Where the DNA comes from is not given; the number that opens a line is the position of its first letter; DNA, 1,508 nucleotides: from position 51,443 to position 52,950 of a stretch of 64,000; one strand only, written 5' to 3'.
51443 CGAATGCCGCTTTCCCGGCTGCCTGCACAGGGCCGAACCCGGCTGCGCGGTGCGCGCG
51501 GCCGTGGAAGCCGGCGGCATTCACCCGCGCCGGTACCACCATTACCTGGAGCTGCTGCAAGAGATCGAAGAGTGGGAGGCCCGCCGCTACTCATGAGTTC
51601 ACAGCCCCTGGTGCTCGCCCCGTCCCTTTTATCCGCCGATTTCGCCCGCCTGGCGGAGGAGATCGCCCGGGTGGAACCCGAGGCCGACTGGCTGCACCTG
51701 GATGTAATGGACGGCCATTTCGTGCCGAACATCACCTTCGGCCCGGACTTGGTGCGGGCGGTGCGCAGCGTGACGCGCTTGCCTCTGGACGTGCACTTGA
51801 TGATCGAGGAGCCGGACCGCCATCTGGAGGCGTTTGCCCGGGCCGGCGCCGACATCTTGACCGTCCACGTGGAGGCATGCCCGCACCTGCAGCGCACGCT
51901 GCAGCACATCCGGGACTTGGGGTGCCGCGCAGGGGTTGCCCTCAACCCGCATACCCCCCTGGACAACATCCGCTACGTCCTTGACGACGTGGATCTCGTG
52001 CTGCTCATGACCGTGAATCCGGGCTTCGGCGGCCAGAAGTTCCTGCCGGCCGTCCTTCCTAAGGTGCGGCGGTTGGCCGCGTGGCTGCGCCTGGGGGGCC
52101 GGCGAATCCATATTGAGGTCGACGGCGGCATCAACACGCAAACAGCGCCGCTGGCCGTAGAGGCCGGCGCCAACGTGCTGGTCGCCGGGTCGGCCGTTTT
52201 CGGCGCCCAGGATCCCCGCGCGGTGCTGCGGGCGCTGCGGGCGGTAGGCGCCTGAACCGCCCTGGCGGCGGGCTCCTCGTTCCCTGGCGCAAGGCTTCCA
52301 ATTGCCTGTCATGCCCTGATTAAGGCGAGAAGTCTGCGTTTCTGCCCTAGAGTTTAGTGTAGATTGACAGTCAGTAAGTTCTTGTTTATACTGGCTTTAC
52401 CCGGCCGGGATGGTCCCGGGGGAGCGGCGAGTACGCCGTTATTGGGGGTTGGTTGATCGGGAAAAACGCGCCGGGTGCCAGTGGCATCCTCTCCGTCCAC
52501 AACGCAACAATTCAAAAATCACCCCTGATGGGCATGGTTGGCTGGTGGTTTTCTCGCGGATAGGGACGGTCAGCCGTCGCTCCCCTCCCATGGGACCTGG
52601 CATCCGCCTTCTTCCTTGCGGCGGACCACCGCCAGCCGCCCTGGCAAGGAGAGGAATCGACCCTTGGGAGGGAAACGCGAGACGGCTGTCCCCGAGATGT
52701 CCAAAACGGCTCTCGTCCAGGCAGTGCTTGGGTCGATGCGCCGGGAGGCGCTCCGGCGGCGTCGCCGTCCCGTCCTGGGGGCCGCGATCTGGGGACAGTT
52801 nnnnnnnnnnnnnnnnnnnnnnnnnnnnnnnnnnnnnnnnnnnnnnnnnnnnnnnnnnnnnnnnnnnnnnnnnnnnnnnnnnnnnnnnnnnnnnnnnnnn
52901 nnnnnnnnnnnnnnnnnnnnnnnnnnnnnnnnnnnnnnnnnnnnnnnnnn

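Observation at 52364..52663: Orphan perfect-consensus promoter driving about 265 nt of structured non-coding RNA (6S-like or a novel leader)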

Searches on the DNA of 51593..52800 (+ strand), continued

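Call 64: search_rna_families(source=window, start=52395, end=52615, threshold=evalue, max_evalue=10, show_alignments=4)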
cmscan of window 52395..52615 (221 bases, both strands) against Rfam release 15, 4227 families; matches with E-value up to 10: 1.
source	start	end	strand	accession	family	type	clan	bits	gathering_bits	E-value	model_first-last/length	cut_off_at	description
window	52426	52437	+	RF01380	HIV-1_SD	Cis-reg;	-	13.2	30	7.6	1-19/19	no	Human immunodeficiency virus type 1 major splice donor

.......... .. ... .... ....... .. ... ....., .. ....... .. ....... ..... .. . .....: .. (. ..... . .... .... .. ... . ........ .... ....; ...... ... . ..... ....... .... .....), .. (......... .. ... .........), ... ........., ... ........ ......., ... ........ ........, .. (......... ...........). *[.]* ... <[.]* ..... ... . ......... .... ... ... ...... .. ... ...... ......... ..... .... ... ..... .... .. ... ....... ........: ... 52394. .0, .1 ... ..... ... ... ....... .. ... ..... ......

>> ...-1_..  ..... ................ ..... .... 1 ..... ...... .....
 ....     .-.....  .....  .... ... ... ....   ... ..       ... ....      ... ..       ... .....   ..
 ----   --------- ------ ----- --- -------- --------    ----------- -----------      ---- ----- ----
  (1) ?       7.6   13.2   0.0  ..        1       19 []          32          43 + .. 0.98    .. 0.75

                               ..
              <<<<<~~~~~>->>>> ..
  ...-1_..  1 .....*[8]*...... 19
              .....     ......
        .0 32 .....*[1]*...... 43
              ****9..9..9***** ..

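Call 76: build_rna_model(alignment_id=A7, structure=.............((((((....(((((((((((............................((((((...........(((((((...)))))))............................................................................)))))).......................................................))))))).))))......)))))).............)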
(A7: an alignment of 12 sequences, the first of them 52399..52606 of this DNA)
Model R1 built from alignment A7 (12 sequences, 270 columns); structure: as given.
model positions 215; base pairs 30; branch points 0; effective number of sequences 3.83; information 0.59 bits per position. Calibrated on 0.2 Mb of random sequence (short: E-values are rough).
structure used (alignment columns):
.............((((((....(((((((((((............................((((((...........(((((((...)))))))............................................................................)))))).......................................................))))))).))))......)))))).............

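Call 77: search_with_rna_model(model_id=R1, sources=[window, L001, L003, L004, L005, L006, L007, L009, L010, L012, L013, L014, L017, L019, L022, L023, L024, L026, L028, L029, L030, L031, L032, L033, L034, L035], max_evalue=1, make_alignment=true, show_alignments=0)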
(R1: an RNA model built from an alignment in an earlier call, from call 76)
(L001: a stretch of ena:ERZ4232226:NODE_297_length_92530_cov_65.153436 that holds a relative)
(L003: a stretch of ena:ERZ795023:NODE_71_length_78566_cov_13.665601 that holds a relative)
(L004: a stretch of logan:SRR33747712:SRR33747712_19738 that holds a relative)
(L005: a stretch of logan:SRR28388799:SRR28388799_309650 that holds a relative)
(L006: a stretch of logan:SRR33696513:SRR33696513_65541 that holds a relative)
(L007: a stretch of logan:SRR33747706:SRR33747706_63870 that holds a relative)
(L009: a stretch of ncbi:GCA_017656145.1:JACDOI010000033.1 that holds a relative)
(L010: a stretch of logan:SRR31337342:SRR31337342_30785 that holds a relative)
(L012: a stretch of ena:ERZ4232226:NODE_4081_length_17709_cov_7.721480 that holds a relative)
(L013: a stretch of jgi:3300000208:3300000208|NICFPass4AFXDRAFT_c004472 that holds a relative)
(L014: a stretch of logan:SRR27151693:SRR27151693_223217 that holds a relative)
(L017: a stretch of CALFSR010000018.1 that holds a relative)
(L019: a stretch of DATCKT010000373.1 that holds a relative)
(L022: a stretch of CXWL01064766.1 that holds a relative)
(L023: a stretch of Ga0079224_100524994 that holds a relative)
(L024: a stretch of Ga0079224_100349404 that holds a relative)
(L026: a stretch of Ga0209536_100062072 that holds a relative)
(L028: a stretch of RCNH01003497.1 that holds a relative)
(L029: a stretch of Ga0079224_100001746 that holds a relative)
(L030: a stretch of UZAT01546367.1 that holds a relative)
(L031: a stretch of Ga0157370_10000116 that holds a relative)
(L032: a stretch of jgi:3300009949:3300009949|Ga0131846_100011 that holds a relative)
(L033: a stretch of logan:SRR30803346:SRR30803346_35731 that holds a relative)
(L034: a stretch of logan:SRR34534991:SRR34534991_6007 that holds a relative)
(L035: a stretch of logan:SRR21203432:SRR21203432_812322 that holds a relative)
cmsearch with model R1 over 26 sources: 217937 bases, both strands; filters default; matches with E-value up to 1: 24.
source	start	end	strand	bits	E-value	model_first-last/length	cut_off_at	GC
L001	3737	3945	+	212.7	3.7e-52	1-215/215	no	0.62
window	52399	52607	+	212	5.3e-52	1-215/215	no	0.63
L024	1786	1994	-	211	9.7e-52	1-215/215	no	0.63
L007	2903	3110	+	200.8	3.6e-49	1-215/215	no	0.65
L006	3732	3938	+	197.9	1.9e-48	1-215/215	no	0.65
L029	2632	2838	-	197.9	1.9e-48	1-215/215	no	0.65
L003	3665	3876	+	195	1e-47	1-215/215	no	0.63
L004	32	243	+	195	1e-47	1-215/215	no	0.63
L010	3660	3867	+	194.5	1.4e-47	1-215/215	no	0.63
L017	1464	1683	+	183.4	9.2e-45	1-215/215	no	0.61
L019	2222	2440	+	178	2.2e-43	1-215/215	no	0.6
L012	3584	3802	+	177.9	2.2e-43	1-215/215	no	0.6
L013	1554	1769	+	170.9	1.3e-41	1-215/215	no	0.58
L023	26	233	+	144.4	6.8e-35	1-215/215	no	0.61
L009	3707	3945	+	137.2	4.6e-33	1-215/215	no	0.64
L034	3762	3965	+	127.9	1e-30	1-215/215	no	0.63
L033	3770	3982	+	125.5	4.1e-30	1-215/215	no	0.6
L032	3758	3988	+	117.8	3.7e-28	1-215/215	no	0.62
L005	1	87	+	76.6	9.3e-18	129-215/215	5'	0.6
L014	1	84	+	73.6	5.5e-17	129-215/215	5'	0.65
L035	2131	2265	+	29.3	8.9e-06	32-184/215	no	0.46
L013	1558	1772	-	11.7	0.25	1-215/215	no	0.57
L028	893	989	-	10.1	0.64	60-149/215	no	0.48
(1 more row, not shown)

Alignment A8: 24 matches aligned to the model, 426 columns, each read 5' to 3' on its own strand. Consensus structure (alignment columns), stored with it:
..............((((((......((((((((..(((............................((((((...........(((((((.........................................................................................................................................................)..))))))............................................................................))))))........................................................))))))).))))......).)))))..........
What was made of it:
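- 52399..52607 (+): The RNA proper, about 209 nt. The start is inferred (an A, 7 nt after the -10). The 3' end is inferred from the end of the closing helix. This is the extent of the covariance-model match: 212 bits, E = 5e-52 (call 77).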

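Call 80: search_with_rna_model(model_id=R1, sources=[window, L001, L003, L006, L009, L010, L012, L013, L017, L032, L033, L034, L035], max_evalue=0.001, make_alignment=true, show_alignments=0)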
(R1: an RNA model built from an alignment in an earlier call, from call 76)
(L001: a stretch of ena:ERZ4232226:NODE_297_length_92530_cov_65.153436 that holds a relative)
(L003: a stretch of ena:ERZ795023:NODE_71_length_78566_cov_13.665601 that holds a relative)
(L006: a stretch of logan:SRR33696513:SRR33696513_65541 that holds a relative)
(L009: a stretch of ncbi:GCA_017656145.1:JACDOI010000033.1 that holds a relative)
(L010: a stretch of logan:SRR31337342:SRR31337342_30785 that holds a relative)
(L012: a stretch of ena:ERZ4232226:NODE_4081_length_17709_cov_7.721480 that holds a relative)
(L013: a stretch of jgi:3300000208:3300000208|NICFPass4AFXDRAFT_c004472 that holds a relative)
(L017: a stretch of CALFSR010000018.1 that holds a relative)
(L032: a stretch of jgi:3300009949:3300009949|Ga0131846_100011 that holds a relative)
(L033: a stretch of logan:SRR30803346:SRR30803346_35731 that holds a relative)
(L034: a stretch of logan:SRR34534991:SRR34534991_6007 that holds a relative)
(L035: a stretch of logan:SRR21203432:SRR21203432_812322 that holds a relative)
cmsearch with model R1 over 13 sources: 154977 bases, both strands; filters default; matches with E-value up to 0.001: 13.
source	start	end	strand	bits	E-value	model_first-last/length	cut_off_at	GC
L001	3737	3945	+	212.7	2.6e-52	1-215/215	no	0.62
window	52399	52607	+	212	3.8e-52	1-215/215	no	0.63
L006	3732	3938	+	197.9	1.4e-48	1-215/215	no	0.65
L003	3665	3876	+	195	7.4e-48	1-215/215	no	0.63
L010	3660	3867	+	194.5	1e-47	1-215/215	no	0.63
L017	1464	1683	+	183.4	6.6e-45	1-215/215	no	0.61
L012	3584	3802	+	177.9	1.6e-43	1-215/215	no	0.6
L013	1554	1769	+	170.9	9.2e-42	1-215/215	no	0.58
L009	3707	3945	+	137.2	3.2e-33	1-215/215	no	0.64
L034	3762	3965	+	127.9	7.1e-31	1-215/215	no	0.63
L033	3770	3982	+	125.5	2.9e-30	1-215/215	no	0.6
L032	3758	3988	+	117.8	2.6e-28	1-215/215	no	0.62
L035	2131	2265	+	29.3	6.4e-06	32-184/215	no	0.46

Alignment A9: 13 matches aligned to the model, 269 columns, each read 5' to 3' on its own strand. Consensus structure (alignment columns), stored with it:
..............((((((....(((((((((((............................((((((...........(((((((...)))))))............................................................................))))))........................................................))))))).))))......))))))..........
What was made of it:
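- L032-L034, which were in the model's seed alignment, score 118-128 bits (calls 76, 77, 80).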
